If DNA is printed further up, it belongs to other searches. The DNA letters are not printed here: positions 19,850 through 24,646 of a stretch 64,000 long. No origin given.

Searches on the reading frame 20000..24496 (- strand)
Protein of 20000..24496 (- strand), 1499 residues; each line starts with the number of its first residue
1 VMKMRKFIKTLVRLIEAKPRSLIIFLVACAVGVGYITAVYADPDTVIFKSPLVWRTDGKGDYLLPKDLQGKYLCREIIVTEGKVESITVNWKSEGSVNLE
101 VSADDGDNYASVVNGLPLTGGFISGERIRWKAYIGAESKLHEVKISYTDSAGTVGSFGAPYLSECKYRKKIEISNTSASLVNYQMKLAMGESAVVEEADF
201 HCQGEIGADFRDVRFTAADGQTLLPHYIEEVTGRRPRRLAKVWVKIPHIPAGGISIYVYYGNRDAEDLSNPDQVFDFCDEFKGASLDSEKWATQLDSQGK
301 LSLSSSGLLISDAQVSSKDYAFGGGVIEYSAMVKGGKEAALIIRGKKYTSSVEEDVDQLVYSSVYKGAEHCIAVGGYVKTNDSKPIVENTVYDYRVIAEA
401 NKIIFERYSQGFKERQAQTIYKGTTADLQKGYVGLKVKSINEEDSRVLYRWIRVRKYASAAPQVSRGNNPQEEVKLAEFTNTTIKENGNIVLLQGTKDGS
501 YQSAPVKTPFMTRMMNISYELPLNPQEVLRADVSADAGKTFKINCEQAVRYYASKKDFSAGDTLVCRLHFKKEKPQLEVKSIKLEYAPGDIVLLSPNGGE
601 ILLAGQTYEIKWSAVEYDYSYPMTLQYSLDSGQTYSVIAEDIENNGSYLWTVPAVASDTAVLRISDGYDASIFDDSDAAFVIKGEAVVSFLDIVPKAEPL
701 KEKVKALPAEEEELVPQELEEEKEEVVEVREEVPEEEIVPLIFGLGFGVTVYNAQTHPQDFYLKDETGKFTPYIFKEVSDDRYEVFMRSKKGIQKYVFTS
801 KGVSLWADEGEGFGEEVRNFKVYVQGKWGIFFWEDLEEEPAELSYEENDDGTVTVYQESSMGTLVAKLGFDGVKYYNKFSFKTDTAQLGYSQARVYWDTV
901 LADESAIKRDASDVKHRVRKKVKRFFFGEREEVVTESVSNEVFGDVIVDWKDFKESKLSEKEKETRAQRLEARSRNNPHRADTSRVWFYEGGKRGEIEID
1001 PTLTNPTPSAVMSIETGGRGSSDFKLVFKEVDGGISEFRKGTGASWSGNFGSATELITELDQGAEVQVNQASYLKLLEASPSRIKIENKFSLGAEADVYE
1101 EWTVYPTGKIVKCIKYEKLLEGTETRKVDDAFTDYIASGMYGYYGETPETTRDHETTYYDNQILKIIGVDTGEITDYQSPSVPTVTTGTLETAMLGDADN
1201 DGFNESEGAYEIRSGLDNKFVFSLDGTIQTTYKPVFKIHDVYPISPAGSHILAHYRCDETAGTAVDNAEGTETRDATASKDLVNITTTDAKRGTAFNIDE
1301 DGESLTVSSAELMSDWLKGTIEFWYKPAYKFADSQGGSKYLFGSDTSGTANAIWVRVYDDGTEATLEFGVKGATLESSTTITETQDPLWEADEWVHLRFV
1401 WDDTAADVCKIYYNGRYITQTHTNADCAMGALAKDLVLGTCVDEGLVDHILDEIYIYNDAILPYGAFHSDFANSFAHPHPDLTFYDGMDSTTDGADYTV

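Call 8: search_protein_families(library=pfam, proteins=[window:20000-24496:-], max_evalue=0.01)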
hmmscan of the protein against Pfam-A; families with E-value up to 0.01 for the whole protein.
window:20000-24496:- (1499 aa): 3 families
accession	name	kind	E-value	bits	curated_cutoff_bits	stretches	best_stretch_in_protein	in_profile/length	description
PF10102.14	DUF2341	-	2e-22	79.9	23.4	1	209-293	1-83/84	Domain of unknown function (DUF2341)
PF13385.13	Laminin_G_3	-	6.5e-09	36.5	27.6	1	1318-1461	18-145/151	Concanavalin A-like lectin/glucanases superfamily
PF10342.15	Kre9_KNH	-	0.00012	23.2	24.6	1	595-660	1-69/94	Kre9/KNH-like N-terminal Ig-like domain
